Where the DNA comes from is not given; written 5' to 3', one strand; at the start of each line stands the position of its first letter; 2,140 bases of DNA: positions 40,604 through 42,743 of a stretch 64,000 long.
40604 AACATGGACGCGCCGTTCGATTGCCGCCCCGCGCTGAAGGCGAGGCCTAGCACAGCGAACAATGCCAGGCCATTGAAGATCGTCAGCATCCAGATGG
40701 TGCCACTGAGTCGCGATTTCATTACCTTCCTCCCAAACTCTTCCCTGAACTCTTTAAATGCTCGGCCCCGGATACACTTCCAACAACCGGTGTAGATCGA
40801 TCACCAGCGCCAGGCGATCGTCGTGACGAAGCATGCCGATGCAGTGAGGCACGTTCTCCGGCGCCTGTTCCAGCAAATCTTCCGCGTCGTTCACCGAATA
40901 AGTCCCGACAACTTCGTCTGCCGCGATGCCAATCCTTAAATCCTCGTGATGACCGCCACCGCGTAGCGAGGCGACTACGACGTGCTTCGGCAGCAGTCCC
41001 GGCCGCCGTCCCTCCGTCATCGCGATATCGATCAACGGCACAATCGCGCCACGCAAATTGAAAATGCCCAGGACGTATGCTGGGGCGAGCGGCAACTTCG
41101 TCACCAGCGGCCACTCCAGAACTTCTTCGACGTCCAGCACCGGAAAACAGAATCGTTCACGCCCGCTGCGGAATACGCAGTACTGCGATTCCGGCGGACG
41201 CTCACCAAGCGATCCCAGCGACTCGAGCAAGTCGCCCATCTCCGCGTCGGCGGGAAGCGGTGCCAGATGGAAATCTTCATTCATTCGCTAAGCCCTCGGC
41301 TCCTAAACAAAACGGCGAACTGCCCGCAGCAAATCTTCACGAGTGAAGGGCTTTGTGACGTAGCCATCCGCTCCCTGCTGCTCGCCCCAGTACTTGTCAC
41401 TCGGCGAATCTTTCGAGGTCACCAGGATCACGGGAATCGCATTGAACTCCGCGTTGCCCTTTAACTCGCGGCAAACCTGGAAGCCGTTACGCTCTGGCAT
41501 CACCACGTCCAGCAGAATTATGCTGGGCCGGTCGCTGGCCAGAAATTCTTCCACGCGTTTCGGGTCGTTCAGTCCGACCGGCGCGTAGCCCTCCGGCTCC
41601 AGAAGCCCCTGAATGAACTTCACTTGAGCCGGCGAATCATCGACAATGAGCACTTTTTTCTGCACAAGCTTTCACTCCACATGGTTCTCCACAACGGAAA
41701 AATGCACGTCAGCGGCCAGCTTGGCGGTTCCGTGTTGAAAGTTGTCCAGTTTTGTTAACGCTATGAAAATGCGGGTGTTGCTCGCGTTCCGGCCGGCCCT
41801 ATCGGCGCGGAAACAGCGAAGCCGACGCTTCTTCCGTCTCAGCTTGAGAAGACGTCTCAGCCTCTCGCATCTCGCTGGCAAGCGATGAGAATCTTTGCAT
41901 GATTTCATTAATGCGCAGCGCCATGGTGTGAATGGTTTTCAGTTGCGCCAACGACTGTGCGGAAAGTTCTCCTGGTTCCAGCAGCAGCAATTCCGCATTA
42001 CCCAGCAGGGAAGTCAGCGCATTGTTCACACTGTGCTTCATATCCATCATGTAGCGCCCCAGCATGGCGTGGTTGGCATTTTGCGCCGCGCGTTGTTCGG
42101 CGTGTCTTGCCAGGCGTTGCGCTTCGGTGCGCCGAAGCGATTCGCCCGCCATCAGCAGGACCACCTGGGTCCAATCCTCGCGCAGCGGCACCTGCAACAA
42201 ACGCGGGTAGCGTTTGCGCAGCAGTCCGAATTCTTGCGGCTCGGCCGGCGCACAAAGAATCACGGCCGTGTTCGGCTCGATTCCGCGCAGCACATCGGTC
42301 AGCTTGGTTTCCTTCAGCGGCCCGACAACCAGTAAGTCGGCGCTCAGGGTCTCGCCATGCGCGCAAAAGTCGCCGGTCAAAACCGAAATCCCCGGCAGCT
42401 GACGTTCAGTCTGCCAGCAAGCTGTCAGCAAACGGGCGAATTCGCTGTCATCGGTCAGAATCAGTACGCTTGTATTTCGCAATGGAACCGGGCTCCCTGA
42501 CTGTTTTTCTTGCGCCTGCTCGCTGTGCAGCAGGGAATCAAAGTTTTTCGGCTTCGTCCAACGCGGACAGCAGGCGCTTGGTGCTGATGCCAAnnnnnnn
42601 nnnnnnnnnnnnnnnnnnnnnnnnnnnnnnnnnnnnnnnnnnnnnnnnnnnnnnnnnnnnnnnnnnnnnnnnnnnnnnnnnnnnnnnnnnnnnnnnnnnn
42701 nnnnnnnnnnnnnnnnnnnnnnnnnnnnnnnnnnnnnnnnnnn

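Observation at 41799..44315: Uncharacterised three-gene module embedded between a sigma-54 two-component operon and a Che cluster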

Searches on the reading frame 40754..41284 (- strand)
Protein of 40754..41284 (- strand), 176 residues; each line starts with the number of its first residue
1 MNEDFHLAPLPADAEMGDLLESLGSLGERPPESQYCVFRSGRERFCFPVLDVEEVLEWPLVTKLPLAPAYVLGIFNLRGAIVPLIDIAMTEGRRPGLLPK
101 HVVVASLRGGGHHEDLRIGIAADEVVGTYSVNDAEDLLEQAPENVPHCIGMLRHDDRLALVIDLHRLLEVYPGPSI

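Call 3: search_protein_families(library=pfam, proteins=[window:40754-41284:-], max_evalue=1)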
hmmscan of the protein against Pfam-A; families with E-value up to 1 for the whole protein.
window:40754-41284:- (176 aa): 1 family
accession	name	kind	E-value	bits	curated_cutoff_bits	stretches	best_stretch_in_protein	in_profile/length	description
PF01584.24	CheW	-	1.1e-23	83.8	23.5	1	34-169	1-135/138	CheW-like domain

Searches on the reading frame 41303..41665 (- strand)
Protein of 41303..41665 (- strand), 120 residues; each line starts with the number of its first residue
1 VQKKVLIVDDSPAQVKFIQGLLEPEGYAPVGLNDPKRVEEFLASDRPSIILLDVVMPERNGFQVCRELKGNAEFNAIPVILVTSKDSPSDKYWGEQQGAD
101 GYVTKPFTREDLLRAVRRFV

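Call 3: search_protein_families(library=pfam, proteins=[window:41303-41665:-], max_evalue=1)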
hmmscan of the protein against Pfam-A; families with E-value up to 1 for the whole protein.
window:41303-41665:- (120 aa): 2 families
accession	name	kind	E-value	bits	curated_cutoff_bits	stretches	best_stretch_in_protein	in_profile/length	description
PF00072.30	Response_reg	-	3.7e-24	85.5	30.2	1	5-117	1-111/111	Response regulator receiver domain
PF12212.14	PAZ_2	-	0.12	12.6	23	1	33-67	16-50/127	PAZ domain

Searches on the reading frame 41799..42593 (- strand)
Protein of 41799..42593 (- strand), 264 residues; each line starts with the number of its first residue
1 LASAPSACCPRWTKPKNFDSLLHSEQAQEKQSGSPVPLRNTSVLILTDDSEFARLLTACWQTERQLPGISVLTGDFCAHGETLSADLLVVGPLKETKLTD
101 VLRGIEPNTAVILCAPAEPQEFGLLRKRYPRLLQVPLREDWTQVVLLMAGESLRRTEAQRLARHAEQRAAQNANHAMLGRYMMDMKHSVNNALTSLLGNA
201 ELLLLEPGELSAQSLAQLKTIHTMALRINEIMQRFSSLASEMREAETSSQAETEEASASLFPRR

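Call 3: search_protein_families(library=pfam, proteins=[window:41799-42593:-], max_evalue=1)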
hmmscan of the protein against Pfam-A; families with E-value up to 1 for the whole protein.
window:41799-42593:- (264 aa): 1 family
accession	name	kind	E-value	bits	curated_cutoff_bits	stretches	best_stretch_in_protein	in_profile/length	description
PF00512.31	HisKA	-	4.2e-05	23.9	26.9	1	180-239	4-61/66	His Kinase A (phospho-acceptor) domain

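Call 4: search_protein_families(library=ncbifam, proteins=[window:41799-42593:-], max_evalue=1)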
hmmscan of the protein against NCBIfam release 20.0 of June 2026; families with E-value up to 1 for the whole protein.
window:41799-42593:- (264 aa): 2 families
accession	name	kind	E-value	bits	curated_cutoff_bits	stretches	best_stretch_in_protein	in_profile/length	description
NF008312.0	PRK11100.1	equivalog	0.0041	16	356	1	153-241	231-317/477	two-component system sensor histidine kinase CreC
NF001962.0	PRK00736.1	equivalog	0.098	12.4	72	1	209-245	24-60/69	hypothetical protein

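Call 6: find_homologous_proteins(query=window:41799-42593:-)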
Query window:41799-42593:- (264 aa): 2770 proteins with E <= 0.001 among 4731 candidates; the best 120 are listed.
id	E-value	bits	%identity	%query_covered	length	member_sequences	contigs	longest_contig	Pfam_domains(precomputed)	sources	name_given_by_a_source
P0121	3.3e-146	503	97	92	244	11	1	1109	PF00512.32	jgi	jgi:signal transduction histidine kinase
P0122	1.2e-133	462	96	86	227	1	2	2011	-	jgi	jgi:signal transduction histidine kinase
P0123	1.7e-133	461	96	86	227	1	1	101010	-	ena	-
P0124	2.5e-133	461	96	86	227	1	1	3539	-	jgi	jgi:signal transduction histidine kinase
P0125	2.9e-133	461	96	86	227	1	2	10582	-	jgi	jgi:signal transduction histidine kinase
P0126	4.4e-133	460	96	86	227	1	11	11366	-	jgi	jgi:signal transduction histidine kinase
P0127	4.5e-133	460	96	86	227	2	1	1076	-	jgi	jgi:signal transduction histidine kinase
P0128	6.2e-133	460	96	86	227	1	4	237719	-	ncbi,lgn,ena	-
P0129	2.5e-132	458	96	86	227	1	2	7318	-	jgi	jgi:signal transduction histidine kinase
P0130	2.7e-132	457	95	86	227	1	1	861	-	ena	-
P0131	5.0e-132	457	95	86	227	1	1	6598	-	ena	-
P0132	2.5e-131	454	95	86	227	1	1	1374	-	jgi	jgi:signal transduction histidine kinase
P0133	6.1e-131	453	94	86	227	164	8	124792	-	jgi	jgi:signal transduction histidine kinase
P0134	1.6e-130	452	94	86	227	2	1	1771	-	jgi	jgi:signal transduction histidine kinase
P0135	1.7e-130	452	95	86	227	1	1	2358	-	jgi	-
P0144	1.2e-125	436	90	86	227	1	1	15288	PF00512.32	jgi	jgi:signal transduction histidine kinase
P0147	1.8e-124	432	89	86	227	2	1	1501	PF00512.32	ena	-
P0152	2.3e-113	395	76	95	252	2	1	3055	PF00512.32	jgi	jgi:signal transduction histidine kinase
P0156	1.0e-112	393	82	86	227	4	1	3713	PF00512.32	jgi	jgi:signal transduction histidine kinase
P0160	1.1e-109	383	79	86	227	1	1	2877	PF00512.32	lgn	-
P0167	1.2e-107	377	79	86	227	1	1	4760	PF00512.32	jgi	-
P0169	1.4e-107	377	79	86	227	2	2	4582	PF00512.32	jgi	jgi:signal transduction histidine kinase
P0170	1.6e-107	376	79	86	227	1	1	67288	PF00512.32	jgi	jgi:signal transduction histidine kinase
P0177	5.1e-107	375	79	86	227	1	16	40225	PF00512.32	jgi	-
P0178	7.2e-107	374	78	86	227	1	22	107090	PF00512.32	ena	-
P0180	8.4e-107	374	78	86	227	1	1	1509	PF00512.32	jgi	jgi:signal transduction histidine kinase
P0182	9.4e-107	374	73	95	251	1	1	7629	PF00512.32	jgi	jgi:signal transduction histidine kinase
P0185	1.5e-106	373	77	86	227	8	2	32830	PF00512.32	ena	-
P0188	2.3e-106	373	78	86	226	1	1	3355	PF00512.32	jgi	jgi:signal transduction histidine kinase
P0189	2.5e-106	372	77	86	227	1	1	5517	PF00512.32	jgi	jgi:signal transduction histidine kinase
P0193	3.8e-106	372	78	86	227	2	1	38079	PF00512.32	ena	-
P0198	6.8e-106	371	77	85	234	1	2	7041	PF00512.32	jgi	jgi:hypothetical protein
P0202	9.6e-106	371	77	85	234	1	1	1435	PF00512.32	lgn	-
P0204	1.2e-105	370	78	86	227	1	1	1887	PF00512.32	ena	-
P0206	1.2e-105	370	78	86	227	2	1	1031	PF00512.32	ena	-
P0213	2.8e-105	369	76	86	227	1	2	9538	PF00512.32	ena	-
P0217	5.3e-105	368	77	86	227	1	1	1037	PF00512.32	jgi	jgi:signal transduction histidine kinase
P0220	6.7e-105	368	76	86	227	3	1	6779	PF00512.32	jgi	-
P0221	7.1e-105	368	77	86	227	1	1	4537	PF00512.32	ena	-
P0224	8.7e-105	367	75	88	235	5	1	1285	PF00512.32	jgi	jgi:signal transduction histidine kinase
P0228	9.6e-105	367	76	85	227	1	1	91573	PF00512.32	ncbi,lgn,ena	-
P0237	1.7e-104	366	76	86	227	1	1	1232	PF00512.32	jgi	-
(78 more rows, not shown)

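Call 35: search_solved_structures(query=window:41799-42482:-, max_evalue=1, show_alignments=3)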
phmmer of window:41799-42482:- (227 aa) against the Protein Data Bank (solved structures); distinct sequences matched with E-value up to 1: 1.
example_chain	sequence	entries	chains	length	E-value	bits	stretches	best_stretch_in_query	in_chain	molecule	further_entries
2eui_A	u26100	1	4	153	0.43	13.3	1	74-149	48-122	Probable acetyltransferase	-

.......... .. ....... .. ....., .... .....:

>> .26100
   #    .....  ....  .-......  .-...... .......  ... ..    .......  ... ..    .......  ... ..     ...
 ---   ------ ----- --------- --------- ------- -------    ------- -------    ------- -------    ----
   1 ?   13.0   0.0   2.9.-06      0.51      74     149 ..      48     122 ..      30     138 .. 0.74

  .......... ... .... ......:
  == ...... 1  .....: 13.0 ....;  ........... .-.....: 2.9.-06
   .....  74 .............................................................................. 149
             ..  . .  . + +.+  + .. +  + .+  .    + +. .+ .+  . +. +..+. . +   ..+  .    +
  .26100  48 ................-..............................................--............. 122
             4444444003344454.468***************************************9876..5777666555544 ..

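Call 65: search_protein_families(library=pfam, alignment_id=A5, max_evalue=1)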
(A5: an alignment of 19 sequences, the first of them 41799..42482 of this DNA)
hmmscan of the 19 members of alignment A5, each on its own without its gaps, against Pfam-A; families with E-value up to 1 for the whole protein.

A. member 1, window:41799-42482:- (227 aa): 1 family
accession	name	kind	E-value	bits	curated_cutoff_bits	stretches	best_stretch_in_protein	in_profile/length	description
PF00512.31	HisKA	-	3.2e-05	24.3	26.9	1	142-202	3-61/66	His Kinase A (phospho-acceptor) domain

B. families by the number of members that match (of 19 scanned): 10 families
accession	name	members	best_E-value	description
PF00512.31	HisKA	19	5.2e-08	His Kinase A (phospho-acceptor) domain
PF00804.31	Syntaxin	3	0.01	Syntaxin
PF02245.21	Pur_DNA_glyco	1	0.059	Methylpurine-DNA glycosylase (MPG)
PF06890.18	Phage_Mu_Gp45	1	0.088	Bacteriophage Mu Gp45, N-terminal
PF03047.20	ComC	1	0.097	COMC family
PF14980.11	TIP39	1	0.12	TIP39 peptide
PF11427.14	HTH_Tnp_Tc3_1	1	0.14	Tc3 transposase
PF20441.4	TerL_nuclease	1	0.15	Terminase large subunit, endonuclease domain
PF06887.19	DUF1265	1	0.23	Protein of unknown function (DUF1265)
PF08074.17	CHDCT2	1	0.63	CHDCT2 (NUC038) domain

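Call 66: search_solved_structures(query=A5, max_evalue=1, show_alignments=3)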
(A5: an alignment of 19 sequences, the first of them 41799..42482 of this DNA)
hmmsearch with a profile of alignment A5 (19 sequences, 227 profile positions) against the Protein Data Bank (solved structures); distinct sequences matched with E-value up to 1: 10.
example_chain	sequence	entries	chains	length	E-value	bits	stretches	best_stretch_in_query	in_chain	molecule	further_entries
6xeh_A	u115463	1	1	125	0.00084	21.7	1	5-102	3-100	DE NOVO DESIGNED OR386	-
7mcd_A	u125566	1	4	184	0.0067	18.7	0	36-99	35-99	AI-designed TIM-barrel F15C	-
7n0e_B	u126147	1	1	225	0.048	15.9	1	145-188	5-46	Histidine kinase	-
6dk7_A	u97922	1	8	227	0.051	15.9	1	146-188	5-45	RetS (Regulator of Exopolysaccharide and Type III Secretion)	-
6dk8_A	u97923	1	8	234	0.053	15.8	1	146-188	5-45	RetS (Regulator of Exopolysaccharide and Type III Secretion)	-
2a7w_A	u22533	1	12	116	0.26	13.6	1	53-133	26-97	Phosphoribosyl-ATP pyrophosphatase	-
7zq7_A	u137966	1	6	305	0.28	13.5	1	33-126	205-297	Crotonase/enoyl-CoA hydratase family protein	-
2eui_A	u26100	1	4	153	0.42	12.8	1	71-136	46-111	Probable acetyltransferase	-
7n0e_A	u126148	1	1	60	0.62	12.3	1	144-192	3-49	Histidine kinase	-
7qr2_A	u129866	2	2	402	0.74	12.1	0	69-166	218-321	Ovalbumin-related protein X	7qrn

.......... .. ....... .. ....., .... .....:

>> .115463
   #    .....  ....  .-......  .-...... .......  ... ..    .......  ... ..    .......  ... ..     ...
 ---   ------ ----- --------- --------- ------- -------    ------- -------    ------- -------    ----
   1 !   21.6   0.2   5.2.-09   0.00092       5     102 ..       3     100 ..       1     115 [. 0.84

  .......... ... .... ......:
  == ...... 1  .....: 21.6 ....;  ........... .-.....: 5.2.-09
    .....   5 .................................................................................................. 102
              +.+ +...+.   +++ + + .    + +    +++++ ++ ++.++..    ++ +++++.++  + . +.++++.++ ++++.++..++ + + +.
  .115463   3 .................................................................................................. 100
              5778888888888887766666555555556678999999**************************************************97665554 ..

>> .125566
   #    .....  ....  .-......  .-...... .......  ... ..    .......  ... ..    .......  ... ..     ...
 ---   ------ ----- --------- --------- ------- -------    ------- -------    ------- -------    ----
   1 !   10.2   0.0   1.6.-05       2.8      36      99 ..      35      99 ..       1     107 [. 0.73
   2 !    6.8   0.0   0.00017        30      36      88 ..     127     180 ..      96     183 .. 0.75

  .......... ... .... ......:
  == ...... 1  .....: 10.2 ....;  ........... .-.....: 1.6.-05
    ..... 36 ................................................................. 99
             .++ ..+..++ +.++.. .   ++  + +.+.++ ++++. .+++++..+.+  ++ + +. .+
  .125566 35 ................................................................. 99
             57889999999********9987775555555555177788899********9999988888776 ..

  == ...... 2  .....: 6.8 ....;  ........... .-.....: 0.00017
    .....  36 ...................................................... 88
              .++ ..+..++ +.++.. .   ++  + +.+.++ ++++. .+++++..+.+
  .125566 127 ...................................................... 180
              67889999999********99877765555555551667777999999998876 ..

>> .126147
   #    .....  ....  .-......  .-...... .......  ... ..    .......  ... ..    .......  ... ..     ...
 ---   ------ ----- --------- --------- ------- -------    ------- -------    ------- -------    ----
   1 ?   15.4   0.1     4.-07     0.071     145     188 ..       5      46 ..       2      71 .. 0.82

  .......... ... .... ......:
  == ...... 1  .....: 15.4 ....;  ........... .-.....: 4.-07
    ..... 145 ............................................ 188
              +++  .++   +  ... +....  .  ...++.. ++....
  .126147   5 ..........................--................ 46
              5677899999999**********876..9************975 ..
